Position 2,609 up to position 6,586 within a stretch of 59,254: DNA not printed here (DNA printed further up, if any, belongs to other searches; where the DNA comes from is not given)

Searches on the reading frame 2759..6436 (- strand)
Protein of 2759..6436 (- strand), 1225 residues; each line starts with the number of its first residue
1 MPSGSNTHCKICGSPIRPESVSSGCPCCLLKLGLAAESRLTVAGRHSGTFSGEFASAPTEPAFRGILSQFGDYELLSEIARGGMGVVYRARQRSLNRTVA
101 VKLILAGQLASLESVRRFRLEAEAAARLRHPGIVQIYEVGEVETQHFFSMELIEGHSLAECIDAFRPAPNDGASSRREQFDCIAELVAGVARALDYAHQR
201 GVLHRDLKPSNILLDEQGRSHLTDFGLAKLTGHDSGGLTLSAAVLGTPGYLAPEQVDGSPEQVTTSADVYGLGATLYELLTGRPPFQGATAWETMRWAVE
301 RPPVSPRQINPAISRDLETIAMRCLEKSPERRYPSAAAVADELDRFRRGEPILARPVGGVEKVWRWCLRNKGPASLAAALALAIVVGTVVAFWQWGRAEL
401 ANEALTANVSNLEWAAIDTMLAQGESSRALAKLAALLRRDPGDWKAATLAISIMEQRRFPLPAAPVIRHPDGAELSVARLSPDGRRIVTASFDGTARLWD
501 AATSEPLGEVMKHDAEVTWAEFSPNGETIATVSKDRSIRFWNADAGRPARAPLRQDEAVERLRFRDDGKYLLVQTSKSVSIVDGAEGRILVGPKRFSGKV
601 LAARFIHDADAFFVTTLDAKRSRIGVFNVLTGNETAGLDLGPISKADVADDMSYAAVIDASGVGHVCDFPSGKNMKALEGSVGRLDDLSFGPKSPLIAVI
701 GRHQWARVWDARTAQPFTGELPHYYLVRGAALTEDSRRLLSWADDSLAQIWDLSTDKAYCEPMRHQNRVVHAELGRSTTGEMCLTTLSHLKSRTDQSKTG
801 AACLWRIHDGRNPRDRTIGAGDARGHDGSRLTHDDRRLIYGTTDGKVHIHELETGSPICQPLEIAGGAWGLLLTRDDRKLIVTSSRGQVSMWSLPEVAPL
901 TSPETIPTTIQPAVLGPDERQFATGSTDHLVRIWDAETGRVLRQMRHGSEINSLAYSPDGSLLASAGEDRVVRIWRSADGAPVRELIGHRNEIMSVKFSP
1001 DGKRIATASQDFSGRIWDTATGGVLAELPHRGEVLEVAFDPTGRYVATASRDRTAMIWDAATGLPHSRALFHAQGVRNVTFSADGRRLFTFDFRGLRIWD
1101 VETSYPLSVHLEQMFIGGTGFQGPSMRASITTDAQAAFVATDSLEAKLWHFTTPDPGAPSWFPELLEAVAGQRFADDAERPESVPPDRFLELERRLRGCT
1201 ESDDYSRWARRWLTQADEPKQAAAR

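Call 69: search_protein_families(library=pfam, proteins=[window:2759-6436:-], max_evalue=0.00001)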
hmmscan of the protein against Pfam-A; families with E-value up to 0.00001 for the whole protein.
window:2759-6436:- (1225 aa): 39 families (the best 25 are shown)
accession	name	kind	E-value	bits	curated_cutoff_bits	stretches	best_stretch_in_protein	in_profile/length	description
PF25174.1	Beta-prop_THOC3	-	2.2e-71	240.5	305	3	833-985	98-250/272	THOC3 beta-propeller domain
PF25173.1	Beta-prop_WDR3_1st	-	3.2e-56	190.4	154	3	880-1023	2-146/184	WDR3 first beta-propeller domain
PF00400.38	WD40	-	9.6e-54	178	27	3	981-1018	2-39/39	WD domain, G-beta repeat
PF24814.1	WD40_Prp19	-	4.7e-49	167.4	320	2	835-1090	19-277/281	Prp19 WD40 domain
PF00069.31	Pkinase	-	6.1e-48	163.9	31.7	1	73-338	1-257/263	Protein kinase domain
PF25175.1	Beta-prop_WDR5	-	1.3e-41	143.2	250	2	915-1025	102-214/296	WDR5 beta-propeller domain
PF24807.1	WD40_CDC20-Fz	-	8.6e-38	130.7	200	2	831-1017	99-292/292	CDC20/Fizzy WD40 domain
PF23414.1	Beta-prop_EML_2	-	8.4e-37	127.4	90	2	917-1064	8-157/266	Echinoderm microtubule-associated protein second beta-propeller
PF25172.1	Beta-prop_WDR3_2nd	-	3.7e-36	125.3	140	3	831-1059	46-287/293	WDR3 second beta-propeller domain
PF24817.1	WD40_WDHD1_1st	-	7.6e-35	120.9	109.9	3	824-985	6-165/291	WDHD1 first WD40 domain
PF25168.1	Beta-prop_WDR36-Utp21_2nd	-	1.4e-32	113.7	84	2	982-1055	232-305/335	WDR36/Utp21 second beta-propeller domain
PF24805.1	EIF3I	-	1.1e-30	107.3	200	1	947-1046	9-108/324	EIF3I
PF07714.23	PK_Tyr_Ser-Thr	-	9.2e-29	101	23.1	1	75-335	3-250/258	Protein tyrosine and serine/threonine kinase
PF24796.1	WDR55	-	2.3e-27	96.2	200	1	833-976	147-292/296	WDR55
PF24782.2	WD40_MABP1-WDR62_2nd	-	3.5e-27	95.7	290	1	989-1090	224-329/341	MABP1/WDR62 second WD40 domain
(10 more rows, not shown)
